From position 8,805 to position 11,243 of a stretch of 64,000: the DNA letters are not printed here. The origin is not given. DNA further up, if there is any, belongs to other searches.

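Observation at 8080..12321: Short Cys-x-Glu glycyl-radical enzyme with a three-cluster activase and a divergent polyol/alcohol dehydrogenase, lacking the usual microcompartment or aldehyde-dehydrogenase context.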

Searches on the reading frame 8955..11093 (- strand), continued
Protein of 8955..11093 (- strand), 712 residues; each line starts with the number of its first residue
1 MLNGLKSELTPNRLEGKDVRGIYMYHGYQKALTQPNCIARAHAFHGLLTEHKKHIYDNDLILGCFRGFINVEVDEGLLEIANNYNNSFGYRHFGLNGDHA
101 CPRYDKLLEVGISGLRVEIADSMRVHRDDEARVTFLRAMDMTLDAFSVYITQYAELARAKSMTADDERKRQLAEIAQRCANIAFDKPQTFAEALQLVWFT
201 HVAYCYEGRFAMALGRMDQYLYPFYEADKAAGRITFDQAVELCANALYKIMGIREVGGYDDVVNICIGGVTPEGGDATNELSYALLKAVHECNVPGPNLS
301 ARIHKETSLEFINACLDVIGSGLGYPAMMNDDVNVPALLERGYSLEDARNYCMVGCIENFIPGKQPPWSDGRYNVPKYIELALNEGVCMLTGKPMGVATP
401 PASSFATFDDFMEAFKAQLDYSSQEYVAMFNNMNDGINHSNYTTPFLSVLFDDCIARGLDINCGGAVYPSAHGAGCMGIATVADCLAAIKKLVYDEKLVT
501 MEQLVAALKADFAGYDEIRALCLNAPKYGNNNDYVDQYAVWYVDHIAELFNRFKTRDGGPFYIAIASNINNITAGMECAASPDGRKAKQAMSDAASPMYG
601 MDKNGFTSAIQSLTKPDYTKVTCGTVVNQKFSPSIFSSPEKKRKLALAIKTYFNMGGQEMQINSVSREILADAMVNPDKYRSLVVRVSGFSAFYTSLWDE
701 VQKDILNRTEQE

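Call 49: fold_search(model_id=the predicted structure, library=pdb)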
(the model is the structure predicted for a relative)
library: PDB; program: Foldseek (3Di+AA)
matches with E <= 10: 371; with E <= 0.001: 66
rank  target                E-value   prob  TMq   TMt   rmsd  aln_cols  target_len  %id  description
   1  1r8w_A                1.8e-51  1.00  0.92  0.83   3.4       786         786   31  Native structure of the B12-independent glycerol dehydratase from clostridium butyricum (released 2004-06-01)
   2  9rco_A                8.2e-50  1.00  0.91  0.82   3.5       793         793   30  1,2-propanediol dehydratase with 0.1 % glycerol additive (released 2025-06-11)
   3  9r0v_C                2.5e-49  1.00  0.91  0.81   4.0       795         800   29  CutC IN COMPLEX WITH Inhibitor (released 2026-02-11)
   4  9ht9_A                3.0e-49  1.00  0.91  0.82   4.3       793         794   30  CutC in complex with inhibitor1 (released 2026-01-14)
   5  5kdp_A                3.8e-49  1.00  0.91  0.81   4.2       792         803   30  E491A mutant of choline TMA-lyase (released 2016-09-28)
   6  5fau_A                6.1e-49  1.00  0.92  0.82   3.9       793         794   30  wild-type choline TMA lyase in complex with choline (released 2016-09-28)
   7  9rcp_C                1.1e-48  1.00  0.92  0.83   3.6       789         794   30  1,2-propanediol dehydratase with 0.1 % 1,3-propanediol additive (released 2025-06-11)
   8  9f3x_C                1.1e-48  1.00  0.92  0.83   3.9       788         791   29  CutC choline lyase in complex with cyclopropylcholine (released 2024-05-08)
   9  9rcp_B                1.4e-48  1.00  0.91  0.82   3.7       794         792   30  1,2-propanediol dehydratase with 0.1 % 1,3-propanediol additive (released 2025-06-11)
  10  5fay_B                1.4e-48  1.00  0.89  0.82   4.3       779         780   30  Y208F mutant of choline TMA-lyase (released 2016-09-28)
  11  5i2g_B                1.4e-48  1.00  0.90  0.81   4.0       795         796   29  1,2-propanediol Dehydration in Roseburia inulinivorans; Structural Basis for Substrate and Enantiomer Selectivity (released 2016-06-01)
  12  5faw_A                1.9e-48  1.00  0.91  0.81   4.1       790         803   30  T502A mutant of choline TMA-lyase (released 2016-09-28)
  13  5a0u_B                2.9e-48  1.00  0.93  0.84   3.2       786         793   30  Structure of CutC choline lyase choline bound form from Klebsiella pneumoniae. (released 2015-07-29)
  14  5fau_B                3.4e-48  1.00  0.91  0.82   4.3       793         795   29  wild-type choline TMA lyase in complex with choline (released 2016-09-28)
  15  5kdp_C                3.5e-48  1.00  0.91  0.81   4.1       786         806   30  E491A mutant of choline TMA-lyase (released 2016-09-28)
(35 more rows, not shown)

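Call 60: search_solved_structures(query=L004:8965-9960:+, max_evalue=0.01)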
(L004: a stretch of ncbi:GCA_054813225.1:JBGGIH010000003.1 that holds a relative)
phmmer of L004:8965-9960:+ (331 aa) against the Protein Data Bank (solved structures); distinct sequences matched with E-value up to 0.01: 0.

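Call 63: search_solved_structures(query=A2, max_evalue=1)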
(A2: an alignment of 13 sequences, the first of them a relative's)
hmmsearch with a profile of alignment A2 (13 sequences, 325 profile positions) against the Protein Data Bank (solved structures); distinct sequences matched with E-value up to 1: 29.
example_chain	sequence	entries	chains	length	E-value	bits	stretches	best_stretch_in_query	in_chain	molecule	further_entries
4oao_A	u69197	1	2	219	5.5e-07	32.6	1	166-320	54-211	Acetyl xylan esterase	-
5bn1_A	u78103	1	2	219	4.5e-06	29.6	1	168-320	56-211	Acetyl xylan esterase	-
4oap_A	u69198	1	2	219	5.6e-06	29.2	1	168-320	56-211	Acetyl xylan esterase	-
3w7v_A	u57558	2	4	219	5.7e-06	29.2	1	168-320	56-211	Acetyl xylan esterase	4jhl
4jko_A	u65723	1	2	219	5.9e-06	29.2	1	168-320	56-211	Acetyl xylan esterase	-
7ddy_D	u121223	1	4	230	1.6e-05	27.8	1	188-322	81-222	G-D-S-L family lipolytic protein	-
9otv_A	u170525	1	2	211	0.00011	25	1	198-322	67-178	Lysophospholipase L1-like esterase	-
4jj4_A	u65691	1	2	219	0.00012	24.9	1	168-320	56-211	Acetyl xylan esterase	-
9hi6_A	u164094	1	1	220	0.00012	24.9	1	177-324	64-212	FI6-focused design_04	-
5jd3_A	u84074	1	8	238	0.00012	24.8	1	175-316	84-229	LAE5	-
4jj6_A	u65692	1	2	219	0.00048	22.9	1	168-320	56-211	Acetyl xylan esterase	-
4ppy_A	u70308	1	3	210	0.0011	21.8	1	169-323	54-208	Putative acylhydrolase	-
4jgg_A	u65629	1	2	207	0.0012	21.6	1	187-259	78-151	Esterase TesA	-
3rjt_A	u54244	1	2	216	0.0014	21.3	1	214-316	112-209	Lipolytic protein G-D-S-L family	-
4iyj_A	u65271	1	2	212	0.0016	21.2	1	169-320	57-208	GDSL-like protein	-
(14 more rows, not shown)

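Call 68: search_protein_representatives(protein=window:8955-11093:-)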
Query: 712 residues. Proteins with E-value up to 0.001 (for the whole library): 7639; up to 1e-10: 4324; up to 1e-30: 2117. The best 150 are listed.
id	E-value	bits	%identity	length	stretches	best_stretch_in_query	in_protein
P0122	2.3e-230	783.1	51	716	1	5-711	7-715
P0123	3.6e-211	719.6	49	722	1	4-711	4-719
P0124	8.4e-203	692.0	50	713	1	20-711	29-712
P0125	8.8e-168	576.2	51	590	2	466-711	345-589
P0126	1.1e-166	572.6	47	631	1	28-639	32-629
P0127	3.8e-166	570.8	41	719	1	12-709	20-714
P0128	1.8e-150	519.0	47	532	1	5-542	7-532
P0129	2.3e-148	512.0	41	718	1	27-711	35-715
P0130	4.8e-148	511.0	39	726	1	9-710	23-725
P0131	1.0e-147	509.9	43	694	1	14-711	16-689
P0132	1.1e-146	506.5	40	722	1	40-709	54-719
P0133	6.9e-146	503.8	40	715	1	26-711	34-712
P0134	1.1e-130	453.6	41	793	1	98-711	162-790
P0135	1.1e-128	447.0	40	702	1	33-711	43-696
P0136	4.2e-128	445.1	43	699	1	87-709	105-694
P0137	8.7e-128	444.0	39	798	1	98-711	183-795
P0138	1.8e-127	443.0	40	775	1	98-712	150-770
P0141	1.4e-122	426.8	37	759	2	94-710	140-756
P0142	2.0e-122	426.3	39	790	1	87-710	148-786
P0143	4.6e-122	425.1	39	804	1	98-711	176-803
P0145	4.9e-117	408.5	38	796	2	99-711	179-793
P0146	1.1e-116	407.4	37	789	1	98-710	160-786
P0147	2.8e-116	406.0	38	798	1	54-710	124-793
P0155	2.6e-113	396.2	38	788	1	98-711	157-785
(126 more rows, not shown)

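Call 70: search_protein_families(library=ncbifam, proteins=[P0134, P0137, P0138, P0141, P0142, P0143, P0145, P0146, P0147, P0155], max_evalue=1e-150)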
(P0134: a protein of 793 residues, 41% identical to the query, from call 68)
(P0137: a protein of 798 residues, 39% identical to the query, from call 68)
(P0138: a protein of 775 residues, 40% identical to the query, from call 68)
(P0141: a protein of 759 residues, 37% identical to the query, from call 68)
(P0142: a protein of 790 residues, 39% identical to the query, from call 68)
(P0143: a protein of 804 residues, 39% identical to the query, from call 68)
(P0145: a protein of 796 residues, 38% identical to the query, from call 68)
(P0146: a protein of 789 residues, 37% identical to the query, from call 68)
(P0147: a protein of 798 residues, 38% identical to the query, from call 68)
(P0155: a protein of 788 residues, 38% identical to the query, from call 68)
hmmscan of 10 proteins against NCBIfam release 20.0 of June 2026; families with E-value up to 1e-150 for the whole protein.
P0134 (793 aa): 6 families
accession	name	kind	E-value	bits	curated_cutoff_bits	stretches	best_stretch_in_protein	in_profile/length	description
TIGR01774.1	PFL2-3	subfamily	2e-260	866.4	678.2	1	8-791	3-785/786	formate C-acetyltransferase/glycerol dehydratase family glycyl radical enzyme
NF043068.1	glycl_HYPD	equivalog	8.4e-216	718.6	1100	1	10-791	3-783/784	trans-4-hydroxy-L-proline dehydratase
NF048009.1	SfplDhtHpfGKleb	equivalog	2.8e-202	674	1000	1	8-789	25-821/824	(2S)-3-sulfopropanediol dehydratase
NF048011.1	SfplDhtHpsGDes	equivalog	1.8e-200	668.3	1000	1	6-790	21-819/821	(2S)-3-sulfopropanediol dehydratase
NF007437.0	PRK09983.1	equivalog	5.6e-196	653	1109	1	8-790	2-763/765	formate C-acetyltransferase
TIGR04394.1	choline_CutC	equivalog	3.2e-192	641.1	1050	1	8-788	2-784/789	choline trimethylamine-lyase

P0137 (798 aa): 1 family
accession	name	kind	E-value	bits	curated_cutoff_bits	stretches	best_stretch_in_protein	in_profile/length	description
TIGR01774.1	PFL2-3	subfamily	3.5e-166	554.7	678.2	1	182-795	155-784/786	formate C-acetyltransferase/glycerol dehydratase family glycyl radical enzyme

P0138 (775 aa): 1 family
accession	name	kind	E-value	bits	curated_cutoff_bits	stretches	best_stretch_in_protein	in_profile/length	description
TIGR01774.1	PFL2-3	subfamily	4.7e-162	541.1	678.2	1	116-769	120-784/786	formate C-acetyltransferase/glycerol dehydratase family glycyl radical enzyme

P0141 (759 aa): 1 family
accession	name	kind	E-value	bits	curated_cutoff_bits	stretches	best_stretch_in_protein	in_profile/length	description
TIGR01774.1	PFL2-3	subfamily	8.7e-154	513.7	678.2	0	140-756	153-783/786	formate C-acetyltransferase/glycerol dehydratase family glycyl radical enzyme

P0142 (790 aa): 6 families
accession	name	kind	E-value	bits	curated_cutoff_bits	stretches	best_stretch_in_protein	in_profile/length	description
TIGR01774.1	PFL2-3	subfamily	1.4e-248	827.2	678.2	1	5-787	3-784/786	formate C-acetyltransferase/glycerol dehydratase family glycyl radical enzyme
NF048009.1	SfplDhtHpfGKleb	equivalog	4.5e-190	633.7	1000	1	7-786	27-821/824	(2S)-3-sulfopropanediol dehydratase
TIGR04394.1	choline_CutC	equivalog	1.5e-187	625.6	1050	1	6-785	3-784/789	choline trimethylamine-lyase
NF048011.1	SfplDhtHpsGDes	equivalog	1.3e-185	619.1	1000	1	12-787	31-819/821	(2S)-3-sulfopropanediol dehydratase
NF043068.1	glycl_HYPD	equivalog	2.2e-185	618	1100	1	6-787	2-782/784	trans-4-hydroxy-L-proline dehydratase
NF007437.0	PRK09983.1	equivalog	1.7e-180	601.9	1109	1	6-787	3-763/765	formate C-acetyltransferase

P0143 (804 aa): 6 families
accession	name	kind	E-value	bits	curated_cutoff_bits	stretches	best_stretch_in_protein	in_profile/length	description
TIGR01774.1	PFL2-3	subfamily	6.7e-234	778.7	678.2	1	22-803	3-784/786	formate C-acetyltransferase/glycerol dehydratase family glycyl radical enzyme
NF007437.0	PRK09983.1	equivalog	1.5e-190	635.1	1109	1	22-803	2-763/765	formate C-acetyltransferase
NF048009.1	SfplDhtHpfGKleb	equivalog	3.9e-183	610.8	1000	1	22-802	25-821/824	(2S)-3-sulfopropanediol dehydratase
NF043068.1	glycl_HYPD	equivalog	1.8e-180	601.8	1100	1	24-803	3-782/784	trans-4-hydroxy-L-proline dehydratase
TIGR04394.1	choline_CutC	equivalog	1e-170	570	1050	1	22-801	2-784/789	choline trimethylamine-lyase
NF048011.1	SfplDhtHpsGDes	equivalog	5.3e-170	567.5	1000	1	19-804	20-820/821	(2S)-3-sulfopropanediol dehydratase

P0145 (796 aa): 1 family
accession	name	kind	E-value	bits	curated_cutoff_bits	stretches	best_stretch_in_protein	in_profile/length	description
TIGR01774.1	PFL2-3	subfamily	7.1e-167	557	678.2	1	178-793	156-784/786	formate C-acetyltransferase/glycerol dehydratase family glycyl radical enzyme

P0146 (789 aa): 5 families
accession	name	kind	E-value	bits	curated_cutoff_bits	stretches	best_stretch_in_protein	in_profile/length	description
TIGR01774.1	PFL2-3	subfamily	4e-187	624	678.2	1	8-786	3-783/786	formate C-acetyltransferase/glycerol dehydratase family glycyl radical enzyme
TIGR04394.1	choline_CutC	equivalog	4e-173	577.9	1050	1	9-787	3-786/789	choline trimethylamine-lyase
NF043068.1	glycl_HYPD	equivalog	6.7e-168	560.2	1100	1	9-787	2-782/784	trans-4-hydroxy-L-proline dehydratase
NF048009.1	SfplDhtHpfGKleb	equivalog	8.9e-156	520.2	1000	1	9-787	26-822/824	(2S)-3-sulfopropanediol dehydratase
NF048011.1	SfplDhtHpsGDes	equivalog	2.2e-155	519.1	1000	1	5-787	20-819/821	(2S)-3-sulfopropanediol dehydratase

P0147 (798 aa): 6 families
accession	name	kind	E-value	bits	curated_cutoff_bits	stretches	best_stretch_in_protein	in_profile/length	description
TIGR01774.1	PFL2-3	subfamily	8.4e-191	636.1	678.2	1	12-794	3-784/786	formate C-acetyltransferase/glycerol dehydratase family glycyl radical enzyme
NF043068.1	glycl_HYPD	equivalog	2.8e-178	594.5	1100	1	13-795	2-783/784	trans-4-hydroxy-L-proline dehydratase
NF048011.1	SfplDhtHpsGDes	equivalog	1.4e-174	582.6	1000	1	8-793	19-818/821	(2S)-3-sulfopropanediol dehydratase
NF033718.1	indole_decarb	equivalog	7.4e-166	553.8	1100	1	110-794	156-866/868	indoleacetate decarboxylase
NF048009.1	SfplDhtHpfGKleb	equivalog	1.7e-159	532.5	1000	1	12-796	25-824/824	(2S)-3-sulfopropanediol dehydratase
TIGR04394.1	choline_CutC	equivalog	4.3e-156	521.6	1050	1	13-794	3-786/789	choline trimethylamine-lyase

P0155 (788 aa): 6 families
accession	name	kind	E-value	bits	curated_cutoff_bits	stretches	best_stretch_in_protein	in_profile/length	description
TIGR01774.1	PFL2-3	subfamily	4e-224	746.3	678.2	1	4-785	2-784/786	formate C-acetyltransferase/glycerol dehydratase family glycyl radical enzyme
NF043068.1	glycl_HYPD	equivalog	6.1e-190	633.1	1100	1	6-786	2-783/784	trans-4-hydroxy-L-proline dehydratase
NF048009.1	SfplDhtHpfGKleb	equivalog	8.6e-175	583.1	1000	1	7-785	27-822/824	(2S)-3-sulfopropanediol dehydratase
NF007437.0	PRK09983.1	equivalog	3.5e-169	564.4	1109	1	4-785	1-763/765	formate C-acetyltransferase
NF048011.1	SfplDhtHpsGDes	equivalog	3.9e-167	558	1000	1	6-786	24-820/821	(2S)-3-sulfopropanediol dehydratase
TIGR04394.1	choline_CutC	equivalog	1.8e-166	555.9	1050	1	4-784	1-785/789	choline trimethylamine-lyase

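Call 71: find_encoding_contigs(protein=P0127, flank=8000, max_places=3)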
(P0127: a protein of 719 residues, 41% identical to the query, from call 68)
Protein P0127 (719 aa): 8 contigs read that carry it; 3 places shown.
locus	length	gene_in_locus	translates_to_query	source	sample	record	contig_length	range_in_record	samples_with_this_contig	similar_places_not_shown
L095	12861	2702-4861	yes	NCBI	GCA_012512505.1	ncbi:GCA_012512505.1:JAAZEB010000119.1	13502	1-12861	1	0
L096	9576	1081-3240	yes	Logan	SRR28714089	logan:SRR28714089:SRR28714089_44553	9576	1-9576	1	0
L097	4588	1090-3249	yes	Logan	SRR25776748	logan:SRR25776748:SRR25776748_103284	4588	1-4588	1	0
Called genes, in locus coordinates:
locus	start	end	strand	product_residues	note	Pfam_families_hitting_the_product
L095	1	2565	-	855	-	?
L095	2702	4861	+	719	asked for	PF02901:PFL-like, PF01228:Gly_radical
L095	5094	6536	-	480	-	PF20695:UbiD_N, PF01977:UbiD, PF20696:UbiD_C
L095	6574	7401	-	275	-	PF01925:TauE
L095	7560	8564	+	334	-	PF01408:GFO_IDH_MocA, PF02894:GFO_IDH_MocA_C, PF22725:GFO_IDH_MocA_C3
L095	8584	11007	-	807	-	PF12705:PDDEXK_1 (weak), PF00270:DEAD (weak), PF06733:DEAD_2, PF13307:Helicase_C_2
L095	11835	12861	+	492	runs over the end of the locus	PF00884:Sulfatase, PF01663:Phosphodiest (weak), PF16347:SGSH_C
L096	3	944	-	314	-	?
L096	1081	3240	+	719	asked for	PF02901:PFL-like, PF01228:Gly_radical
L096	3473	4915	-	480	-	PF20695:UbiD_N, PF01977:UbiD, PF20696:UbiD_C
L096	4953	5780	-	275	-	PF01925:TauE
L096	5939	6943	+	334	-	PF01408:GFO_IDH_MocA, PF02894:GFO_IDH_MocA_C, PF22725:GFO_IDH_MocA_C3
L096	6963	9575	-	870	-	?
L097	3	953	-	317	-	?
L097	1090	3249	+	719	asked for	PF02901:PFL-like, PF01228:Gly_radical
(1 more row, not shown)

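Call 72: find_encoding_contigs(protein=P0130, flank=8000, max_places=2)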
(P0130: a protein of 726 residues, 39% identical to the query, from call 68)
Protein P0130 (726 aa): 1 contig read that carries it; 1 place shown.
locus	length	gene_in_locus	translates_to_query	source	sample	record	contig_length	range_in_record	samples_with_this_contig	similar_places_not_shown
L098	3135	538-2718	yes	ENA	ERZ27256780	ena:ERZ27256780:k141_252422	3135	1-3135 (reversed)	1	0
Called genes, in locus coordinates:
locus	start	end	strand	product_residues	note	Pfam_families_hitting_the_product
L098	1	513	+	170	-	?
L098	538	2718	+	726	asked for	PF02901:PFL-like, PF01228:Gly_radical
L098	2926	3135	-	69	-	?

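Call 73: find_encoding_contigs(protein=P0133, flank=8000, max_places=2)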
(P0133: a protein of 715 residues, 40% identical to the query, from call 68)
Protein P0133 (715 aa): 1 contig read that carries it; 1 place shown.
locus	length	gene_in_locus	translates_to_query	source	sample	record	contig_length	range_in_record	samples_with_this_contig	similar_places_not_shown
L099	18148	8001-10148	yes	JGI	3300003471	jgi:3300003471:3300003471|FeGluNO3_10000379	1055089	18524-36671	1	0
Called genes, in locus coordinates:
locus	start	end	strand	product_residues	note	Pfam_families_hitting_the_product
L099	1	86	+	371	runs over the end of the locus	PF02350:Epimerase_2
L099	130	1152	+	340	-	PF01073:3Beta_HSD, PF01370:Epimerase, PF02719:Polysacc_synt_2, PF04321:RmlD_sub_bind (weak), PF05368:NmrA, PF13460:NAD_binding_10, PF16363:GDP_Man_Dehyd, PF08485:Polysacc_syn_2C, +1 more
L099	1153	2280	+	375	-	PF01370:Epimerase, PF07993:NAD_binding_4 (faint), PF14667:Polysacc_synt_C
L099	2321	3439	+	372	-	PF02350:Epimerase_2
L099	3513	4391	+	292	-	PF00483:NTP_transferase, PF12804:NTP_transf_3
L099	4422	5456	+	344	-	PF01073:3Beta_HSD, PF01370:Epimerase, PF02719:Polysacc_synt_2, PF04321:RmlD_sub_bind, PF07993:NAD_binding_4, PF16363:GDP_Man_Dehyd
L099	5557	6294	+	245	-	PF02348:CTP_transf_3, PF12804:NTP_transf_3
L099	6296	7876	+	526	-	PF00682:HMGL-like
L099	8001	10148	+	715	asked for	PF02901:PFL-like, PF01228:Gly_radical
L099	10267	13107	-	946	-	PF08531:Bac_rhamnosid_N, PF21557:RhaB_D2 (weak), PF17389:Bac_rhamnosid6H, PF22422:MGH1-like_GH (faint), PF17390:Bac_rhamnosid_C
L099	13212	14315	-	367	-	PF00091:Tubulin, PF12327:FtsZ_C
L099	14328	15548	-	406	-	PF02491:SHS2_FTSA, PF14450:FtsA (weak), PF21522:MreB-like_C (weak)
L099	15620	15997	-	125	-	PF06947:DUF1290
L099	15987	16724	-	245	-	PF05949:DUF881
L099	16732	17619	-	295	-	PF08478:POTRA_1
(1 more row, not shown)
